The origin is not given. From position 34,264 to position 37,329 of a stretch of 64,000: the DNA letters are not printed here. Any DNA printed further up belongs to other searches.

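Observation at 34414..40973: Operon mixing an XDH-type (S-L-M) molybdenum hydroxylase with a bis-MGD DMSO-reductase-family molybdoenzyme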

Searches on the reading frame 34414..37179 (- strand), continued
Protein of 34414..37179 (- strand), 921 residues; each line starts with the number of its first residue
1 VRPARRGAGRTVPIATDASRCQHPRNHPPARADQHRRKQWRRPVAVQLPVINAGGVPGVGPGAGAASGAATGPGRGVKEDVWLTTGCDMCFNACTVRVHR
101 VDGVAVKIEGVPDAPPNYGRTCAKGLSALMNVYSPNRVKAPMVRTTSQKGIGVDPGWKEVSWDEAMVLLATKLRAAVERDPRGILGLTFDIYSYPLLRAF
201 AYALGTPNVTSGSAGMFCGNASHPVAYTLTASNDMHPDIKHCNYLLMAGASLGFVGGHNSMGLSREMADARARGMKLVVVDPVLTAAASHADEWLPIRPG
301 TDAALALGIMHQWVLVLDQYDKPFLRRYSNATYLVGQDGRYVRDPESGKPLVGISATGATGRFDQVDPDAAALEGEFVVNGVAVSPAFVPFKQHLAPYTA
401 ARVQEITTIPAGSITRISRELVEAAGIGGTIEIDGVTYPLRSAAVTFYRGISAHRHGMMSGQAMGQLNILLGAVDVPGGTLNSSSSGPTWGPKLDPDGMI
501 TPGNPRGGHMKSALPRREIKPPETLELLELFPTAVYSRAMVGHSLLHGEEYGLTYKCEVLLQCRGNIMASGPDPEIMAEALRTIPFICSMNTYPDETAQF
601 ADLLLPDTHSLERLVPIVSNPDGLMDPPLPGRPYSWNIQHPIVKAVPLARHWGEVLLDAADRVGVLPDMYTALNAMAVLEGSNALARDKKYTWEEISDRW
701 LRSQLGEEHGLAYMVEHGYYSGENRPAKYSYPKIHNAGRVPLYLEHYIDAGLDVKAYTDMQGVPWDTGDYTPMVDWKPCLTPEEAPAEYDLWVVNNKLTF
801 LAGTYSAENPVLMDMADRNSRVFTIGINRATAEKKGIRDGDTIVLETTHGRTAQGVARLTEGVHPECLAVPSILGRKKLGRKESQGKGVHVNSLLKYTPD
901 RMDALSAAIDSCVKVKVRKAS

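Call 44: search_solved_structures(query=window:34414-37041:-, max_evalue=1e-20, show_alignments=3)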
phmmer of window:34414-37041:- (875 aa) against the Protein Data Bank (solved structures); distinct sequences matched with E-value up to 1e-20: 5.
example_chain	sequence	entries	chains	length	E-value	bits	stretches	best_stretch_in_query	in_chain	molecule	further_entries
6cz7_A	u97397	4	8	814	3.9e-37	130.9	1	32-282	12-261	ArrA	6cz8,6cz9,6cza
2vpw_A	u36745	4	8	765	1.2e-32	116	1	18-283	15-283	THIOSULFATE REDUCTASE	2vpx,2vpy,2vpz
2e7z_A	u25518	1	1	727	5.4e-23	84.1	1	41-282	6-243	Acetylene hydratase Ahy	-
2jim_A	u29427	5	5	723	2.7e-22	81.8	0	34-286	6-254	PERIPLASMIC NITRATE REDUCTASE | PROTEIN (PERIPLASMIC NITRATE REDUCTASE)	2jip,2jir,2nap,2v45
2jio_A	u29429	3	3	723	2.8e-22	81.7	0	34-287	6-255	PERIPLASMIC NITRATE REDUCTASE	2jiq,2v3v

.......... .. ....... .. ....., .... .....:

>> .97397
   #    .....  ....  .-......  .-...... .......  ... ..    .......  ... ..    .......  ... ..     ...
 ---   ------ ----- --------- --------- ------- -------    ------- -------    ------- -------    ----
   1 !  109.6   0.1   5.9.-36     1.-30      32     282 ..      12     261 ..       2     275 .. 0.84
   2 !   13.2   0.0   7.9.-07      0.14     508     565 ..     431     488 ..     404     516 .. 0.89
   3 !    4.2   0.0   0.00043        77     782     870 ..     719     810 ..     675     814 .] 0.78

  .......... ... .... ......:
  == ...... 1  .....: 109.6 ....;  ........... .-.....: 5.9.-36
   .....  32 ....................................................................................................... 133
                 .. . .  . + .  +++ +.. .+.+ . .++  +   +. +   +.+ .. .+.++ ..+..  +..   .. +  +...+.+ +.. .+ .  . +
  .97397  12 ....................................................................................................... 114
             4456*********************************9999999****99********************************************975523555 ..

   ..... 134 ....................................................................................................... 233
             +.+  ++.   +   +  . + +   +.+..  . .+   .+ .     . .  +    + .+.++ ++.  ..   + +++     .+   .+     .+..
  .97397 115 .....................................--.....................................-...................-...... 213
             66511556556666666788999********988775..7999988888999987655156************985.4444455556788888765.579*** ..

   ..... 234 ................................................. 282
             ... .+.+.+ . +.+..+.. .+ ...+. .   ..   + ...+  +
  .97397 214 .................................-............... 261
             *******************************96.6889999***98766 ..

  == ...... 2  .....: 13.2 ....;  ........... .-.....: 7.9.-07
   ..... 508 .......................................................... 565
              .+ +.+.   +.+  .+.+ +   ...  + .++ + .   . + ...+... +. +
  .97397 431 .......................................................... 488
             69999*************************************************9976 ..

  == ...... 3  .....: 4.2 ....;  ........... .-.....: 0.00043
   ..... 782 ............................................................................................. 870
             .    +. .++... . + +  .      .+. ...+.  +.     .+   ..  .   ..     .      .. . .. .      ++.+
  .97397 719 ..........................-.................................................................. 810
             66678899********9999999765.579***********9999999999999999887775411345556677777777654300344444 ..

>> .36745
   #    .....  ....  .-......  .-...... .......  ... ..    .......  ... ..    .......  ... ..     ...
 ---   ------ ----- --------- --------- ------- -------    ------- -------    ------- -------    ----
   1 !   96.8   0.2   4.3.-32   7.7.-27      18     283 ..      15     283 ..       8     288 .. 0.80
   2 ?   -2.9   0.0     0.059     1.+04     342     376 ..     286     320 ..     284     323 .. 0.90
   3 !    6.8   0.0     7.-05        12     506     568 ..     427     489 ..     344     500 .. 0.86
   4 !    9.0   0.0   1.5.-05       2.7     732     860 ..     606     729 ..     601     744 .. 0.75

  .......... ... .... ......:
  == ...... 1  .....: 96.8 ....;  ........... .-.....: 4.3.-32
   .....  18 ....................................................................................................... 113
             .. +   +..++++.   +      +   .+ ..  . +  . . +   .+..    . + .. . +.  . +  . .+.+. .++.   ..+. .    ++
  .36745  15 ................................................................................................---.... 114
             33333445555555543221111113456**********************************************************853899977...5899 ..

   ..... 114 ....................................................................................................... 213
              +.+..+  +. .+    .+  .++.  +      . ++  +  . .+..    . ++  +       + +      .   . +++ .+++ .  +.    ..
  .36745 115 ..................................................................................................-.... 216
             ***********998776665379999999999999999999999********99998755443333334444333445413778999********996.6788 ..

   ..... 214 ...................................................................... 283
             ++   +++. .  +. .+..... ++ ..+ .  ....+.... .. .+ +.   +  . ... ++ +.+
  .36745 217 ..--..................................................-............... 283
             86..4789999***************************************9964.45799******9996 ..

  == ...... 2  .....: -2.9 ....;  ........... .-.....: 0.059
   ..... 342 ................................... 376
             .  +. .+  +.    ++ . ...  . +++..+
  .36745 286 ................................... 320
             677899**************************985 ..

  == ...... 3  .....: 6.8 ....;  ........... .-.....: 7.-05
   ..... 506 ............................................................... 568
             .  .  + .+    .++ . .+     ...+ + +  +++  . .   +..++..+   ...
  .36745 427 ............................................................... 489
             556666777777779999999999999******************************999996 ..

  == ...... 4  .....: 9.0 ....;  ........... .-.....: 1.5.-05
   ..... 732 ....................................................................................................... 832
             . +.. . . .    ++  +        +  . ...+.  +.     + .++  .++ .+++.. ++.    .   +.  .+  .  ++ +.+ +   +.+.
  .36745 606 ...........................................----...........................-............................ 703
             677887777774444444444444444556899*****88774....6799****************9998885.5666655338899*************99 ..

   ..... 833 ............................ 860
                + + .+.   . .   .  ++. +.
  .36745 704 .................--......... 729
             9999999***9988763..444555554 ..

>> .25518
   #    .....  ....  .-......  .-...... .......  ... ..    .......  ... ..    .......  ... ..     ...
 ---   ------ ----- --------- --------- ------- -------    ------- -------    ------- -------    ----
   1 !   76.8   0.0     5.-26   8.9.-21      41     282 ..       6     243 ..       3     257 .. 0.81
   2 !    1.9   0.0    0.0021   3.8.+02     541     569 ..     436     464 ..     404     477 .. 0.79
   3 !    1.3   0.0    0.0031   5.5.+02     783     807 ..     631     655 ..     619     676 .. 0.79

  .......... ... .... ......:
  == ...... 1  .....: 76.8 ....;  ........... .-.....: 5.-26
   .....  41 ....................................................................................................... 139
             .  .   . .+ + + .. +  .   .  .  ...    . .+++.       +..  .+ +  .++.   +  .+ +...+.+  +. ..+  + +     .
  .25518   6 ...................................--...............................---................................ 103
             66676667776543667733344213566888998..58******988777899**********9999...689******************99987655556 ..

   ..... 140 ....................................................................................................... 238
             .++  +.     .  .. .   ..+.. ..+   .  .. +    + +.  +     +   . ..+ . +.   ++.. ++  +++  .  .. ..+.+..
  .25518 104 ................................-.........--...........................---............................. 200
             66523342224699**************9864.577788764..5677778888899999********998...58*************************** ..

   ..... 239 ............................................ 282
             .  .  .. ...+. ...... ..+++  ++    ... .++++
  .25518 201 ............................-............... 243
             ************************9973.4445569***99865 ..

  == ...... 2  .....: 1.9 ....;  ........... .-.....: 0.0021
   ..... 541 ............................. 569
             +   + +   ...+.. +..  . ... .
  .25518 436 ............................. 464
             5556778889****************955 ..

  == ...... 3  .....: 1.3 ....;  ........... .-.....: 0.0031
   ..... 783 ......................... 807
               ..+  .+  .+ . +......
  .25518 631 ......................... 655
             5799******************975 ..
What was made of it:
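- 34414..37050 (-): Cytoplasmic bis-MGD (DMSO-reductase-family) catalytic subunit, 878 aa, with no B or C partner genes nearby. C172 aligns to the Mo-ligand Cys of ArrA (call 44).
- On DMSO reductase (bis-MGD) family: C172 aligns with the Cys in the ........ stretch of ArrA (call 44).
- Closest known: ArrA / PsrA / PhsA. Same: It shares the FS0 cluster and a Cys ligand to Mo (call 44).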

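Call 47: find_encoding_contigs(protein=P0002, flank=8000, max_places=2)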
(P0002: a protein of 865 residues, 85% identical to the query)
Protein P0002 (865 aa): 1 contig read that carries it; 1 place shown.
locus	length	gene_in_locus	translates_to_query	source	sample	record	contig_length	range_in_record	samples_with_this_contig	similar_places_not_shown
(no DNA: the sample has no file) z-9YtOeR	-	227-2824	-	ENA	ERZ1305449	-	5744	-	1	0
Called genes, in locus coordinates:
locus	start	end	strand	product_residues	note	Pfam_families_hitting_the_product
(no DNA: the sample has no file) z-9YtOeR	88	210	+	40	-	-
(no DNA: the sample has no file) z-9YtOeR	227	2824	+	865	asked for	PF04879:Molybdop_Fe4S4, PF00384:Molybdopterin, PF01568:Molydop_binding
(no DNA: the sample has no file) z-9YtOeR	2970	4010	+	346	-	PF00994:MoCF_biosynth (weak)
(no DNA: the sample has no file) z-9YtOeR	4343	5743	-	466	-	?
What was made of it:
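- In the 85% identical ortholog P0002 it sits directly upstream of MoCF; that contig is cut before M (call 47).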

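Call 48: find_encoding_contigs(protein=P0004, flank=8000, max_places=1)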
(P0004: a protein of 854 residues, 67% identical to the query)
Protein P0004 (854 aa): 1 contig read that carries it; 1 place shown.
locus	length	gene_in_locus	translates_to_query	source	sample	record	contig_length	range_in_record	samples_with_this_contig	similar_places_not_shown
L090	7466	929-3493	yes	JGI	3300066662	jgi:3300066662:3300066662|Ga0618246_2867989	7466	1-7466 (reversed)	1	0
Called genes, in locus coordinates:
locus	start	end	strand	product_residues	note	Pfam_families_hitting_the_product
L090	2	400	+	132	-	?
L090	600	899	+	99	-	-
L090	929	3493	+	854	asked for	PF04879:Molybdop_Fe4S4, PF00384:Molybdopterin, PF01568:Molydop_binding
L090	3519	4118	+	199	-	PF00037:Fer4 (faint), PF12797:Fer4_2 (faint), PF12837:Fer4_6 (faint), PF13187:Fer4_9 (faint), PF13237:Fer4_10 (faint), PF13247:Fer4_11, PF12838:Fer4_7 (weak), PF25160:LdpA_Fe-S-bd (weak), +3 more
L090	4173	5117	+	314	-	PF03916:NrfD, PF04976:DmsC (weak)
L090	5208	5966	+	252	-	PF17645:Amdase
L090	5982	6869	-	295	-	PF00296:Bac_luciferase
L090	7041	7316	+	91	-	PF20058:DUF6457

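Call 49: find_encoding_contigs(protein=P0005, flank=8000, max_places=1)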
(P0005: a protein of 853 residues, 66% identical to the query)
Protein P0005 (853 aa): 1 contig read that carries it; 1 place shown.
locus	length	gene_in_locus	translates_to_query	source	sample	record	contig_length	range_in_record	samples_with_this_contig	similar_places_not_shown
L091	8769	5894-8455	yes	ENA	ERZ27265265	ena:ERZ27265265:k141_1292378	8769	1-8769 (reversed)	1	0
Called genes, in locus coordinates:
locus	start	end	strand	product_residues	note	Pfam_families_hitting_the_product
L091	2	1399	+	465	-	?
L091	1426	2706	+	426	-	PF13177:DNA_pol3_delta2, PF13191:AAA_16 (weak), PF07728:AAA_5 (faint), PF00004:AAA (weak)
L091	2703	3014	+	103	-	PF00708:Acylphosphatase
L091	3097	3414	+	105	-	-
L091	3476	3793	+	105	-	-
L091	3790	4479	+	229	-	-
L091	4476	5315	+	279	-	PF01643:Acyl-ACP_TE, PF20791:Acyl-ACP_TE_C (faint), PF13279:4HBT_2 (weak)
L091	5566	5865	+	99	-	-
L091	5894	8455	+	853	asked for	PF04879:Molybdop_Fe4S4, PF00384:Molybdopterin, PF01568:Molydop_binding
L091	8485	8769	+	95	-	?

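Call 50: find_encoding_contigs(protein=P0006, flank=8000, max_places=1)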
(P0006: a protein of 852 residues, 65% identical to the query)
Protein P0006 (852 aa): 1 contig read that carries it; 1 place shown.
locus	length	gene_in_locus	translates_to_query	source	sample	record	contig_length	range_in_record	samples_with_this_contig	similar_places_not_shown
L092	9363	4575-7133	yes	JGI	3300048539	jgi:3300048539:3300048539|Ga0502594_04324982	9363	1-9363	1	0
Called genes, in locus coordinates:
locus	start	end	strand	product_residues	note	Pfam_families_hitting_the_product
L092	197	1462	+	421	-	PF13177:DNA_pol3_delta2, PF00004:AAA (faint)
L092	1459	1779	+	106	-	PF00708:Acylphosphatase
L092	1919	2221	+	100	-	-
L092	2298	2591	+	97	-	-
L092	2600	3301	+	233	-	-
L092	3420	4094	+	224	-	PF01643:Acyl-ACP_TE (weak), PF13279:4HBT_2 (faint), PF20791:Acyl-ACP_TE_C (weak)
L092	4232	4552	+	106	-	-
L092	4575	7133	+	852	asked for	PF04879:Molybdop_Fe4S4, PF00384:Molybdopterin, PF01568:Molydop_binding (weak)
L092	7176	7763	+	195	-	PF13237:Fer4_10 (weak), PF13247:Fer4_11, PF14697:Fer4_21 (weak), PF12838:Fer4_7, PF13187:Fer4_9 (weak), PF25160:LdpA_Fe-S-bd (weak), PF13237:Fer4_10 (weak), PF13247:Fer4_11, +7 more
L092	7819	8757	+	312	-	PF03916:NrfD, PF04976:DmsC (weak)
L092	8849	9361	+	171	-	?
